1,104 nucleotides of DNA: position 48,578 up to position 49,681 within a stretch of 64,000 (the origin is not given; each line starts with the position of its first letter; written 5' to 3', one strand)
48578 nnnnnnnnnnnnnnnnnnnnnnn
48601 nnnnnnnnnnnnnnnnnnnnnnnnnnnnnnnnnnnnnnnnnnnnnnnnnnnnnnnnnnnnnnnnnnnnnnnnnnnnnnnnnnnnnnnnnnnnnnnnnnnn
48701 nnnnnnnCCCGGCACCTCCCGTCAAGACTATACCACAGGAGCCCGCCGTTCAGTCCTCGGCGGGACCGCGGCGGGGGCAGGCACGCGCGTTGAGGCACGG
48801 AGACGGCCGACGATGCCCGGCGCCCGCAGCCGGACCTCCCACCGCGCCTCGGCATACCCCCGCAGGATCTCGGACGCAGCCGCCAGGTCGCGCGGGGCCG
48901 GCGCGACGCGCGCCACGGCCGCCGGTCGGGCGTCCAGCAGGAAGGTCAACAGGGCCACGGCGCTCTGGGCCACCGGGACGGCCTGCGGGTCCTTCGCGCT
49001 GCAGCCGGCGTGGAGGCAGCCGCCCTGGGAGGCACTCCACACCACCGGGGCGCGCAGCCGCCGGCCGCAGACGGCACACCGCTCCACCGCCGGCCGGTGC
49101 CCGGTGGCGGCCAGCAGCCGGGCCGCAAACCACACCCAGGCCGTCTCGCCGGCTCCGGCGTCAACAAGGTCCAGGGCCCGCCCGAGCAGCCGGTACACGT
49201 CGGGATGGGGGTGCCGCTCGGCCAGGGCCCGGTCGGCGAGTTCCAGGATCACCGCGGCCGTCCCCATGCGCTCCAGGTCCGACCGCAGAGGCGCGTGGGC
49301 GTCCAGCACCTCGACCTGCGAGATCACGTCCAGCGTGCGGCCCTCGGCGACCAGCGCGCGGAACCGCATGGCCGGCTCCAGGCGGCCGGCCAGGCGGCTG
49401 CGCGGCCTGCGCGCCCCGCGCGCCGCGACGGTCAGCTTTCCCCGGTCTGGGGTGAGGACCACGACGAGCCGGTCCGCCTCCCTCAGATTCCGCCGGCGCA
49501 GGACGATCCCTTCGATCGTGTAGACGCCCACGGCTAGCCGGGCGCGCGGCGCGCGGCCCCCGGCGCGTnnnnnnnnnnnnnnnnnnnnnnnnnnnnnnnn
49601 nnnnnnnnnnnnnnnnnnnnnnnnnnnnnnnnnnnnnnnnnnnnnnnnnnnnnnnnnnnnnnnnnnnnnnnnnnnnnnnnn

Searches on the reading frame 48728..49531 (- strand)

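Call 3: search_protein_families(library=pfam, proteins=[window:48728-49531:-], max_evalue=0.01)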
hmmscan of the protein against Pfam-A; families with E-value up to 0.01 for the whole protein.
window:48728-49531:- (267 aa): 2 families
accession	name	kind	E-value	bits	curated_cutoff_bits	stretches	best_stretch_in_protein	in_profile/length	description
PF02565.21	RecO_C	-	8.2e-29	100.8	22.1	1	83-235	1-153/157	Recombination protein O C terminal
PF11967.14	RecO_N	-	5.5e-21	74.8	27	1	1-77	1-78/80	Recombination protein O N terminal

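Call 4: search_protein_families(library=ncbifam, proteins=[window:48728-49531:-], max_evalue=0.01)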
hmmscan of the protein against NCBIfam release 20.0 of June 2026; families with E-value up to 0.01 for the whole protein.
window:48728-49531:- (267 aa): 1 family
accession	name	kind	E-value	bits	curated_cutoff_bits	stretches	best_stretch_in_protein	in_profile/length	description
TIGR00613.1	reco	equivalog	3.1e-40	138.1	48.7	1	5-235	2-230/239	DNA repair protein RecO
